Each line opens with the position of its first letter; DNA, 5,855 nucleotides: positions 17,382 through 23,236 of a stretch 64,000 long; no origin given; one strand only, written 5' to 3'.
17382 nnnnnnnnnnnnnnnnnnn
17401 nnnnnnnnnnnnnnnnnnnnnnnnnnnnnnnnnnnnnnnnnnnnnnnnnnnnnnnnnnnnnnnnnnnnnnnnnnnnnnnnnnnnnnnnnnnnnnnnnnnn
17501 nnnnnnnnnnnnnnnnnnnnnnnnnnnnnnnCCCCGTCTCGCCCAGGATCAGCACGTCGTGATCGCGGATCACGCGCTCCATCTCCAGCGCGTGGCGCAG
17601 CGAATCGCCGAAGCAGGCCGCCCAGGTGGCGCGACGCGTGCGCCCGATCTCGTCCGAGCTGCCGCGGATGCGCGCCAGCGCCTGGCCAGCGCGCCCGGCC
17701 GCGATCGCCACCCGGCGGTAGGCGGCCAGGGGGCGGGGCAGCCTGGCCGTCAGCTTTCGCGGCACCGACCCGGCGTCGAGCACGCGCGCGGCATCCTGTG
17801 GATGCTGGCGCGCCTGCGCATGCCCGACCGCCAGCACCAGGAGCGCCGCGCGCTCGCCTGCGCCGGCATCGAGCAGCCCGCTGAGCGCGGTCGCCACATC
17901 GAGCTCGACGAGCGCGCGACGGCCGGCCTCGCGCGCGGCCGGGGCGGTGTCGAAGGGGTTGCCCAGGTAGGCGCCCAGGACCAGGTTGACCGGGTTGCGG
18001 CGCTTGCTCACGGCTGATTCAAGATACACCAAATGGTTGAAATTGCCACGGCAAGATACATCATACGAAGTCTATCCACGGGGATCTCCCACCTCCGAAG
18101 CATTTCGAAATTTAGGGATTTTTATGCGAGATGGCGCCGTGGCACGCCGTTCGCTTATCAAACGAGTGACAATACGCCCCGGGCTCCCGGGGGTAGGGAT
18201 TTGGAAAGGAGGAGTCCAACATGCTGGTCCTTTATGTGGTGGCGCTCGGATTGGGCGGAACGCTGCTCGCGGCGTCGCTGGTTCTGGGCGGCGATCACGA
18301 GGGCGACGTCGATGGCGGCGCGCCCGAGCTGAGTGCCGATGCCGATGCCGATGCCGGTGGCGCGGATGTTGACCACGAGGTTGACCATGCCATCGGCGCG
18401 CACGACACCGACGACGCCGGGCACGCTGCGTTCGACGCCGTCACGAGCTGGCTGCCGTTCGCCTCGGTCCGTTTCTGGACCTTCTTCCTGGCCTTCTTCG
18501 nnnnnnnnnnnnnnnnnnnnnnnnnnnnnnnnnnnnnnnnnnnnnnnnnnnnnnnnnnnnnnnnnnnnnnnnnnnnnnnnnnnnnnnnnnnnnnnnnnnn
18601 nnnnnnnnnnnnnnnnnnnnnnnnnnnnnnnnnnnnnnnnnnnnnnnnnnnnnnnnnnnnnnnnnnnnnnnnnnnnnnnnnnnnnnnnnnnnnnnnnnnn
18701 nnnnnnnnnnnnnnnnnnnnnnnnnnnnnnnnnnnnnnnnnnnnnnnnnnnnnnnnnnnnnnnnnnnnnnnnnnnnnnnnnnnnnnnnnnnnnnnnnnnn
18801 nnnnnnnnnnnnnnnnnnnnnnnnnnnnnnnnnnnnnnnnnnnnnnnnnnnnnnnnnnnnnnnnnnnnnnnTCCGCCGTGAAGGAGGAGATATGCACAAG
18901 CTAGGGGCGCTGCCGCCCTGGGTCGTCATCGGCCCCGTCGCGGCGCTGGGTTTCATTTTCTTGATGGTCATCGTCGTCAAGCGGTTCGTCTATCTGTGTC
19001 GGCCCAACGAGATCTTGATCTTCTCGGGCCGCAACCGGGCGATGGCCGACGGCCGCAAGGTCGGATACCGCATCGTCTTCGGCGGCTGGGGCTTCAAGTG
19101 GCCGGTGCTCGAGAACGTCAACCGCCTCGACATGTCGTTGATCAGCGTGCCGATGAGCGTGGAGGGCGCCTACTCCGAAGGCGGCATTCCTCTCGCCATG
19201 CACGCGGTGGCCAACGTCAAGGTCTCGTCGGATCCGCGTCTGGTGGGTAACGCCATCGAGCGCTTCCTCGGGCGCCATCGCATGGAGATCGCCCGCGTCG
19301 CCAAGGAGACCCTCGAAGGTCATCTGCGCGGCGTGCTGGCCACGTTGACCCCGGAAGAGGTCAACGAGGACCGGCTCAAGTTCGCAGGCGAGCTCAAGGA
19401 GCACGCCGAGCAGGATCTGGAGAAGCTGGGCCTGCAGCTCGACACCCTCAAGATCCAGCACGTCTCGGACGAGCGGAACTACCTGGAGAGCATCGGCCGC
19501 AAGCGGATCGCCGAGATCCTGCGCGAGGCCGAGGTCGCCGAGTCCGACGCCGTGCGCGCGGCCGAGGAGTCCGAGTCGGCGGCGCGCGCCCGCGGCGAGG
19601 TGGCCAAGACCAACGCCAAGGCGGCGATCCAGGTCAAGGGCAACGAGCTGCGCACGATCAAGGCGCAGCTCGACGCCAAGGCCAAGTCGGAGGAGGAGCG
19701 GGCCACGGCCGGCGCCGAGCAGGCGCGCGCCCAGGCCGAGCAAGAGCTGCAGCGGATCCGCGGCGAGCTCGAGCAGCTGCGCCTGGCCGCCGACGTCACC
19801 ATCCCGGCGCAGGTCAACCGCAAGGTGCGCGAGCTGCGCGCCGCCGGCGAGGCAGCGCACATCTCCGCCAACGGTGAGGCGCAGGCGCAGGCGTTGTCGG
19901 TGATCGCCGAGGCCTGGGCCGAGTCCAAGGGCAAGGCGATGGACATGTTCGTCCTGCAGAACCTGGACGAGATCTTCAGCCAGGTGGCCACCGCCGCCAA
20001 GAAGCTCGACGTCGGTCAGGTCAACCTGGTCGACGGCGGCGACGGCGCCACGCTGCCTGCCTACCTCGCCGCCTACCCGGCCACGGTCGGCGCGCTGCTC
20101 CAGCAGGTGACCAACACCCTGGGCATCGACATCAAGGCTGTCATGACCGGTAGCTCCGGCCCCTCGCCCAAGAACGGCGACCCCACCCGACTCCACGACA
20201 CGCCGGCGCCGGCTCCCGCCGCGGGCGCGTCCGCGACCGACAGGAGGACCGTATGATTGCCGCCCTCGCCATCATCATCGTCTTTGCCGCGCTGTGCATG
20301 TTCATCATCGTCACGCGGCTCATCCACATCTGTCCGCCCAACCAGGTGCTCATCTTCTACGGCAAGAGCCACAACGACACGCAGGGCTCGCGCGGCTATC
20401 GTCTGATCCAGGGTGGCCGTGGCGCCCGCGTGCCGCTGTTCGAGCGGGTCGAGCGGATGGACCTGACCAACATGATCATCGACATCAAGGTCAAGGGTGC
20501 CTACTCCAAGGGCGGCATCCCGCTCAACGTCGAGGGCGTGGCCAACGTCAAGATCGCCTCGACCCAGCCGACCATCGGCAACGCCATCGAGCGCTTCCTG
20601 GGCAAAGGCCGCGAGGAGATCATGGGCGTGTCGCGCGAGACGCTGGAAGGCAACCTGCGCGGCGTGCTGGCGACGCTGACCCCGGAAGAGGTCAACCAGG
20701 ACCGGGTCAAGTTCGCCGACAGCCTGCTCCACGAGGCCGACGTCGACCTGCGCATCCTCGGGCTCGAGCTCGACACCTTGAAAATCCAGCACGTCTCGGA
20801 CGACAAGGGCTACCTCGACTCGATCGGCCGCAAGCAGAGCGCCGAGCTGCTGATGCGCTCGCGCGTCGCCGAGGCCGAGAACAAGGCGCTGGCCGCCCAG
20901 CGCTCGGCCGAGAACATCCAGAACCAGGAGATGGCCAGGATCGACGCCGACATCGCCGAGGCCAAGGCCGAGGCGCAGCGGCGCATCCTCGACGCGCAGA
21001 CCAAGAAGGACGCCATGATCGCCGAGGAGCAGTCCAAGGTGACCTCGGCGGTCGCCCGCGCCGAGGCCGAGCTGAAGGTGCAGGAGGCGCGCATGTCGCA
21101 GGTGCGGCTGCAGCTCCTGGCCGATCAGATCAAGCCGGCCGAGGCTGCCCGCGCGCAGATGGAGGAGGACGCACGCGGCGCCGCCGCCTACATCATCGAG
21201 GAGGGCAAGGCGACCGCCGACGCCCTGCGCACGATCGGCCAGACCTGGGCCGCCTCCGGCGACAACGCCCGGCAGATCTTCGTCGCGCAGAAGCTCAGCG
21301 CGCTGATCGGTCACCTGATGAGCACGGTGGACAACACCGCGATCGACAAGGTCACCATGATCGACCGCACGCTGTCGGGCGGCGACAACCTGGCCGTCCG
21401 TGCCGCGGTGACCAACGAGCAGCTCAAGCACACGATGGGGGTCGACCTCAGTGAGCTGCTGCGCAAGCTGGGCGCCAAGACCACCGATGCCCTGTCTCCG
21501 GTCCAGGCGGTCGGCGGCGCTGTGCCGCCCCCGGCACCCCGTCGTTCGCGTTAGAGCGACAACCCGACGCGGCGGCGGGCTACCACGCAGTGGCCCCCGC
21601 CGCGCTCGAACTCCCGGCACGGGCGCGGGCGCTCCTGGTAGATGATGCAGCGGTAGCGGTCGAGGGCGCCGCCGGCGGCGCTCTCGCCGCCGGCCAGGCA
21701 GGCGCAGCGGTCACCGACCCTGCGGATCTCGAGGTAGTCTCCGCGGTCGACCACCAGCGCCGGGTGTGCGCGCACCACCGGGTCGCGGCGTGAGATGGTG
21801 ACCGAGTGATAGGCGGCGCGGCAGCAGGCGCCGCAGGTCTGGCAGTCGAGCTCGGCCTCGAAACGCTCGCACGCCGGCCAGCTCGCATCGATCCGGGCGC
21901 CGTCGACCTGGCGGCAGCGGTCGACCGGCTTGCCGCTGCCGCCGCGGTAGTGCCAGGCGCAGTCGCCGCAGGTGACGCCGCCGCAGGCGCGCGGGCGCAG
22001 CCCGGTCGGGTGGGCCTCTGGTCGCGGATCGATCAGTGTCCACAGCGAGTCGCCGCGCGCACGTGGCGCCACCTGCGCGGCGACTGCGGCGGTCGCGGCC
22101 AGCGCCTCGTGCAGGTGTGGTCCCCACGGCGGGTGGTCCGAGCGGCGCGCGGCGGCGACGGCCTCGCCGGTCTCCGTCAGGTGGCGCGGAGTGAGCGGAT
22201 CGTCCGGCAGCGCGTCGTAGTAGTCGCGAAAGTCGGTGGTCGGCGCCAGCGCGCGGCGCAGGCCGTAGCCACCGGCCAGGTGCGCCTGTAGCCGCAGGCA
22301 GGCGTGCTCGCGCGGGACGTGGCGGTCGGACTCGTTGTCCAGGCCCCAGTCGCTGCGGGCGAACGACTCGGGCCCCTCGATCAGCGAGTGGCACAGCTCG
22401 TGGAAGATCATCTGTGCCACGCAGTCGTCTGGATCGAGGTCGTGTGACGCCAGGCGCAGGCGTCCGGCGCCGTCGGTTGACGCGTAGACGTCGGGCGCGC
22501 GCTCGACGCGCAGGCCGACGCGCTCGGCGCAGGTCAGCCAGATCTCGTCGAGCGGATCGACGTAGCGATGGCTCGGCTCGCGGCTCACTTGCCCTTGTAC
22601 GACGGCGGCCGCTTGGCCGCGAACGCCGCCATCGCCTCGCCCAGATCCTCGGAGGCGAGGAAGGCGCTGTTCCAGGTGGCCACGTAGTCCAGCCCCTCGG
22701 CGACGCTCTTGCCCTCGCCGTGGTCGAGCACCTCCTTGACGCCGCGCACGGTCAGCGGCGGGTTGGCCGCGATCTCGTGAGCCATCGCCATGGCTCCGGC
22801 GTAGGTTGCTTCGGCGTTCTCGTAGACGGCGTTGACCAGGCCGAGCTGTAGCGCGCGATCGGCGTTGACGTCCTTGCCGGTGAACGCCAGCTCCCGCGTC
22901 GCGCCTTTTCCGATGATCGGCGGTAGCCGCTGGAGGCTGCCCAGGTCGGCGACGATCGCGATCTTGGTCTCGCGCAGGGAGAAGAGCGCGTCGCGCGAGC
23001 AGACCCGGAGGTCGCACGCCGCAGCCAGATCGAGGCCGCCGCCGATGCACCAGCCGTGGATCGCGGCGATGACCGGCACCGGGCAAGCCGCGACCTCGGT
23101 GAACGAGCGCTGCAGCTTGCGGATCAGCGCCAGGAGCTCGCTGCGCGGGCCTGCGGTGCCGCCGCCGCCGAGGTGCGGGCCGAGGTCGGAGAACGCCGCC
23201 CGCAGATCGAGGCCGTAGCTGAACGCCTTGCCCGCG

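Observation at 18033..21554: Sigma-54-type promoter and enhancer-binding activator controlling an NfeD-flotillin-flotillin operon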

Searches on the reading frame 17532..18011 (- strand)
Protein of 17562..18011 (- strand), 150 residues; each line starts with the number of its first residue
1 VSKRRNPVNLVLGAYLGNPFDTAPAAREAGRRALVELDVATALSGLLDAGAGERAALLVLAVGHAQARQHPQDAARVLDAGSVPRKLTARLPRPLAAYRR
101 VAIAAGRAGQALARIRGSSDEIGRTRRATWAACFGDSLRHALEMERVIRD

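Call 13: search_protein_families(library=pfam, proteins=[window:17628-18011:-], max_evalue=10)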
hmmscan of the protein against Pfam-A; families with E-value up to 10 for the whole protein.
window:17628-18011:- (128 aa): 0 families

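Call 23: find_homologous_proteins(query=window:17562-18011:-)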
Query window:17562-18011:- (150 aa): 2 proteins with E <= 0.001 among 1216 candidates.
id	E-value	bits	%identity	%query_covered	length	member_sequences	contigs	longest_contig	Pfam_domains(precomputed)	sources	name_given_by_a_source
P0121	3.2e-28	117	47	95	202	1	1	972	PF02481.22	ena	-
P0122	3.6e-24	103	51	91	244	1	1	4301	PF00158.33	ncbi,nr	ncbi:MAG TPA: sigma 54-interacting transcriptional regulator, partial [Kofleriaceae bacterium]|nr:si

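Call 37: find_related_loci(query=A2, collection=metagenome_contigs, flank=4500)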
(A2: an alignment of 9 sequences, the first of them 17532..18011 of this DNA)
Query A2 (160 aa) in metagenome_contigs; peptide patterns used: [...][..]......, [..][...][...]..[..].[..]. (x = any residue, [..] = any of these).
500 stretches matched a pattern; 30 encode a relative of the query (tblastn E <= 1e-3); 30 distinct loci.
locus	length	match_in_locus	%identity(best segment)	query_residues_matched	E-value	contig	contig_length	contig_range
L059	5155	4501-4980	81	1-160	1e-79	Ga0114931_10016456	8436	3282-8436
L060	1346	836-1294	57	8-160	4e-48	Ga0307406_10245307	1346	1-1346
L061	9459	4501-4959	53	8-160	1e-46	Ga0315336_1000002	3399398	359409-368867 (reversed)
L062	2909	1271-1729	52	8-160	4e-46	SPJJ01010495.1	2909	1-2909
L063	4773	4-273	86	71-160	2e-45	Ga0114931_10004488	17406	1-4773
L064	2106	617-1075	55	8-160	4e-45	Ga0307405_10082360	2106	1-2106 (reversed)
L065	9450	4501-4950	51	11-160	4e-43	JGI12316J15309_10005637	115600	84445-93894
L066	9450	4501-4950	51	11-160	4e-43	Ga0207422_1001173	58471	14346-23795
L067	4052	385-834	46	11-160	6e-41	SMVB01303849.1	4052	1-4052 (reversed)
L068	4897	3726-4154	53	15-160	5e-38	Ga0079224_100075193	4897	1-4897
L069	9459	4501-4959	49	7-160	5e-36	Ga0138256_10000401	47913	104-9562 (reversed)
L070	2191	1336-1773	47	15-160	4e-36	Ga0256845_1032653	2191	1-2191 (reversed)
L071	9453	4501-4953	51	8-160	4e-35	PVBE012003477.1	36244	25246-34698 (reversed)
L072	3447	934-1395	51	7-160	4e-35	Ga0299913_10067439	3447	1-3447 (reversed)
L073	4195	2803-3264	54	7-160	7e-35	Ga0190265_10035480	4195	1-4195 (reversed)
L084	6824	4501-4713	51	90-160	6e-18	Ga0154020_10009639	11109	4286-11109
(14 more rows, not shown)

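Call 45: search_protein_families(library=pfam, proteins=[L069:3715-4353:-, L069:1931-3835:-, L069:778-1761:-, L084:1688-4141:+, L084:2015-4321:-, L084:4234-5559:+], max_evalue=0.01)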
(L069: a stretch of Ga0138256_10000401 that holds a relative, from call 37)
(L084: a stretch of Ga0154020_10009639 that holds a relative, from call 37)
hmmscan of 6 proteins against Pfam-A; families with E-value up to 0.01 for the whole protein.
L069:3715-4353:- (212 aa): 1 family
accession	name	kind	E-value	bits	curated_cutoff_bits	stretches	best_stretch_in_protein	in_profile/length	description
PF21001.2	YqiJ_N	-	1.6e-10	41.6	23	1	10-115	8-112/116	Inner membrane protein YqiJ, N-terminal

L069:1931-3835:- (634 aa): 1 family
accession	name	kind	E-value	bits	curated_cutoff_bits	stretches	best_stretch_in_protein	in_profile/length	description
PF01145.31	Band_7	-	9.7e-18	65.3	23.6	1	97-254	2-150/176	SPFH domain / Band 7 family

L069:778-1761:- (327 aa): 0 families

L084:1688-4141:+ (817 aa): 1 family
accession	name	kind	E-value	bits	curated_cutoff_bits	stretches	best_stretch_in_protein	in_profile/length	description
PF11617.13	Cu-binding_MopE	-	1.3e-11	45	27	2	529-552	8-30/30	Putative metal-binding motif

L084:2015-4321:- (768 aa): 0 families

L084:4234-5559:+ (441 aa): 6 families
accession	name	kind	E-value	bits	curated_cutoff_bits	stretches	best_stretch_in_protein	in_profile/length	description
PF00158.32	Sigma54_activat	-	2.3e-50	171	20.2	1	149-299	21-167/168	Sigma-54 interaction domain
PF14532.12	Sigma54_activ_2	-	8.1e-13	49.2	25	1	150-304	21-138/138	Sigma-54 interaction domain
PF07728.20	AAA_5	-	8.7e-08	32.7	22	1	152-288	1-133/139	AAA domain (dynein-related subfamily)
PF02954.25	HTH_8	-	1.4e-06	28.3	22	1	399-434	2-37/42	Bacterial regulatory protein, Fis family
PF25601.1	AAA_lid_14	-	4.5e-05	23.6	27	1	305-365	1-58/87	AAA+ ATPase lid domain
PF01078.27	Mg_chelatase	-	0.00079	19.3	20.3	0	150-256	22-137/207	Magnesium chelatase, subunit ChlI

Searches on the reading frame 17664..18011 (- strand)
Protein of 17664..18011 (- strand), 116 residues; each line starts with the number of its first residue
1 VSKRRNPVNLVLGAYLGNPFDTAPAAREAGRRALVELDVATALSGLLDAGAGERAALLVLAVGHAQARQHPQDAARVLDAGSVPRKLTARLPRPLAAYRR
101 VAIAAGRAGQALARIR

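Call 58: predict_structure(alignment_id=A3)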
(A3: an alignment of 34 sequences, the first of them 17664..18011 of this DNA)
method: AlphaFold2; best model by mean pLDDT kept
length: 116 residues; sequences in the alignment: 34
mean_pLDDT: 94.6   pTM: 0.87
mean pLDDT of the five models: 94.6, 94.4, 94.1, 93.4, 93.4
residues with pLDDT >= 90: 105; 70-90: 8; 50-70: 2; < 50: 1
segments of 3 or more residues with pLDDT < 50: none
pLDDT, mean of each block of 10 residues (from residue 1): 82 93 94 97 98 98 97 95 96 97 95 92
secondary structure, 60 per line:
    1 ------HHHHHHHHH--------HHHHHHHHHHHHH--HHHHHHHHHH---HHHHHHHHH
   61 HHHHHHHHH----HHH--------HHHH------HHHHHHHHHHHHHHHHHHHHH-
elements in order: H7-15 H24-36 H39-48 H52-69 H85-88 H95-115

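Call 78: search_protein_representatives(alignment_id=A3)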
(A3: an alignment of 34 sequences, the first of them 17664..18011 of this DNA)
Query: 34 sequences, 115 profile positions. Proteins with E-value up to 0.001 (for the whole library): 32; up to 1e-10: 19; up to 1e-30: 4. The best 32 are listed.
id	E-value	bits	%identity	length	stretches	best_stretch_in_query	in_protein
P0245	2.7e-37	143.7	-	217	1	4-115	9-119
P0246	6.3e-37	142.5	-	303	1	4-115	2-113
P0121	1.1e-35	138.6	-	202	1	1-115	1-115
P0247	1.5e-35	138.1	-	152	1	1-113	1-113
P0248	6.7e-30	119.9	-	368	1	1-114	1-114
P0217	4.9e-24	101.0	-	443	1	4-114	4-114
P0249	5.8e-23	97.5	-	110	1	10-114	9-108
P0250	1.1e-22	96.6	-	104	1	6-105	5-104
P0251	2.0e-19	86.1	-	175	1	9-114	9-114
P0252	5.2e-19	84.8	-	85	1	4-86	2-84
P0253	3.4e-17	78.9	-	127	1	6-115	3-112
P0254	3.5e-15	72.4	-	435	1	4-113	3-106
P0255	3.8e-15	72.3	-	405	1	7-113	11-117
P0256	5.2e-15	71.9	-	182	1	7-113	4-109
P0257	1.9e-14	70.1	-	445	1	6-112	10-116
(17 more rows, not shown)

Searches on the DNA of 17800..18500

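Call 80: search_rna_families(source=window, start=17800, end=18500, threshold=evalue, max_evalue=1)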
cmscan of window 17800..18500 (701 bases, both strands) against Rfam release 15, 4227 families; matches with E-value up to 1: 0.
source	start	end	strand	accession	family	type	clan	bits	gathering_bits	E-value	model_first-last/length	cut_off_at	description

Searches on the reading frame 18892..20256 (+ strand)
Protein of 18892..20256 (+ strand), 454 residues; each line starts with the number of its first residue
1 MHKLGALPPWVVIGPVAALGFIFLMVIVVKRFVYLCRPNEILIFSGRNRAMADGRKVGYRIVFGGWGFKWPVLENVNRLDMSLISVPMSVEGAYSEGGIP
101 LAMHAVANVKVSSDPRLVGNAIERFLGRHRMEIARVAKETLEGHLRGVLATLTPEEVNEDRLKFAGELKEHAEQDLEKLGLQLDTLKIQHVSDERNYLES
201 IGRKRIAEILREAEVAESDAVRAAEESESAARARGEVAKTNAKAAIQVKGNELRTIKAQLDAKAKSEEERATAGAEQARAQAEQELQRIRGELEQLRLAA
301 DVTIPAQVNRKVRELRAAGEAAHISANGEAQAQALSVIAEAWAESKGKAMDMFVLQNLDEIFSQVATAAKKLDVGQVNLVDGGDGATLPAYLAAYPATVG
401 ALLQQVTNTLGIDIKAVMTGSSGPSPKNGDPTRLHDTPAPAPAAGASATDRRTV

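Call 3: search_protein_families(library=pfam, proteins=[window:18892-20256:+])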
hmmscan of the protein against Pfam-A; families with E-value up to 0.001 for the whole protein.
window:18892-20256:+ (454 aa): 1 family
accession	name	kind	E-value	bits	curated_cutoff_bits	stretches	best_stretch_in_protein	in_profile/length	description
PF01145.31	Band_7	-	6.9e-22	78.8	23.6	1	53-218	14-172/176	SPFH domain / Band 7 family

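Call 46: search_protein_families(library=ncbifam, proteins=[window:18892-20256:+], max_evalue=0.01)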
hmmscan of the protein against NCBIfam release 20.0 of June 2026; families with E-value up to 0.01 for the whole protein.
window:18892-20256:+ (454 aa): 1 family
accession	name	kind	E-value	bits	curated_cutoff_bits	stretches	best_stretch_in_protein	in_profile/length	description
NF058507.1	FlotScfldFlot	equivalog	6.7e-48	163.9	700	2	21-278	8-266/477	flotillin lipid rafts scaffold protein FloT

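Call 74: search_solved_structures(query=window:18892-20253:+, max_evalue=0.001)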
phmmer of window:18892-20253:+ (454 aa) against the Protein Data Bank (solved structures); distinct sequences matched with E-value up to 0.001: 5.
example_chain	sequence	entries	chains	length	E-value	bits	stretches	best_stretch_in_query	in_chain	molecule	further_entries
9bq2_A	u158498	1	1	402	6.4e-36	127.4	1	37-339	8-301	Flotillin-2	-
9l3g_a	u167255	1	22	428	1.9e-35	125.8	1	37-337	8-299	Flotillin-2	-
9bq2_B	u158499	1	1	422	2.7e-32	115.5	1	34-318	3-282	Flotillin-1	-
9l3g_A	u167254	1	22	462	2.9e-32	115.4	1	34-371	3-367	Flotillin-1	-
1win_A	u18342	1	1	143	5.7e-20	74.9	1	78-205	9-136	Flotillin 2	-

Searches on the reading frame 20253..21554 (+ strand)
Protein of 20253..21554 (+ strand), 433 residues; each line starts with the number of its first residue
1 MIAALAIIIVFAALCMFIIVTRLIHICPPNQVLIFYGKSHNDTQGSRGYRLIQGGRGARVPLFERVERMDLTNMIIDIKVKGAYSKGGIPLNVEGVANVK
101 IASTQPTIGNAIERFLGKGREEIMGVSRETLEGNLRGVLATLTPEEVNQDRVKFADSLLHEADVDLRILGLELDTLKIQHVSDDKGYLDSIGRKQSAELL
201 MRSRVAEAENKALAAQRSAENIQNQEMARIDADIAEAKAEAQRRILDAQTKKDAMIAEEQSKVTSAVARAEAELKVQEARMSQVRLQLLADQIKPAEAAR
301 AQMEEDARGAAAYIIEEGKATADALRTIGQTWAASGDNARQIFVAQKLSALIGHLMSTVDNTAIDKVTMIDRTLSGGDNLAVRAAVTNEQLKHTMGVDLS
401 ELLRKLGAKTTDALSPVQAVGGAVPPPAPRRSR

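Call 3: search_protein_families(library=pfam, proteins=[window:20253-21554:+])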
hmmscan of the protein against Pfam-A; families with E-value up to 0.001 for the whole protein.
window:20253-21554:+ (433 aa): 1 family
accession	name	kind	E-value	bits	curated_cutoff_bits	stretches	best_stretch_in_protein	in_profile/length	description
PF01145.31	Band_7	-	1.2e-20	74.7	23.6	1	27-212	3-176/176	SPFH domain / Band 7 family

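Call 46: search_protein_families(library=ncbifam, proteins=[window:20253-21554:+], max_evalue=0.01)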
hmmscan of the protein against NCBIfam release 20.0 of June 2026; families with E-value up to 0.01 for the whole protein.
window:20253-21554:+ (433 aa): 1 family
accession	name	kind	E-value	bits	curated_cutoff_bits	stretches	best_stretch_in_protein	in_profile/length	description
NF058507.1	FlotScfldFlot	equivalog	3.4e-42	145.1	700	1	14-223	10-225/477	flotillin lipid rafts scaffold protein FloT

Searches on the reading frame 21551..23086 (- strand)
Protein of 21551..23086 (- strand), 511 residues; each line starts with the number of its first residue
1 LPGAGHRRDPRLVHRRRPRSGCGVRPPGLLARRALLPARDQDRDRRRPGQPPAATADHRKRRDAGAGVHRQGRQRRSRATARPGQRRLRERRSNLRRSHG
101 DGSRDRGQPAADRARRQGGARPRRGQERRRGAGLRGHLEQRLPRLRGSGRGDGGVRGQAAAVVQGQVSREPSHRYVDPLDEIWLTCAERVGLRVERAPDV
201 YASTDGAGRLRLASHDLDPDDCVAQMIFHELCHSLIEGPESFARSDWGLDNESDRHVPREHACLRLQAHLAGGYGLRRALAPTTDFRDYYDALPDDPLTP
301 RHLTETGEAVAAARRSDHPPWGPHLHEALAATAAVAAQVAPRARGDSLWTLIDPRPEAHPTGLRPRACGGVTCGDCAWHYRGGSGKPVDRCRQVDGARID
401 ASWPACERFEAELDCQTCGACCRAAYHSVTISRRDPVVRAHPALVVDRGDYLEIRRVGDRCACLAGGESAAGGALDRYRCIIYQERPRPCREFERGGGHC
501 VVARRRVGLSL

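Call 3: search_protein_families(library=pfam, proteins=[window:21551-23086:-])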
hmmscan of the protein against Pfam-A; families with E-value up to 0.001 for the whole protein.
window:21551-23086:- (511 aa): 1 family
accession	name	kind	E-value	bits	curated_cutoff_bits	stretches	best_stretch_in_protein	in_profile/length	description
PF03692.20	CxxCxxCC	-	1.3e-06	29.4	23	1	414-495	1-71/85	Putative zinc- or iron-chelating domain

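Call 46: search_protein_families(library=ncbifam, proteins=[window:21551-23086:-], max_evalue=0.01)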
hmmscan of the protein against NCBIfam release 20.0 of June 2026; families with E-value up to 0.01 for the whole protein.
window:21551-23086:- (511 aa): 0 families
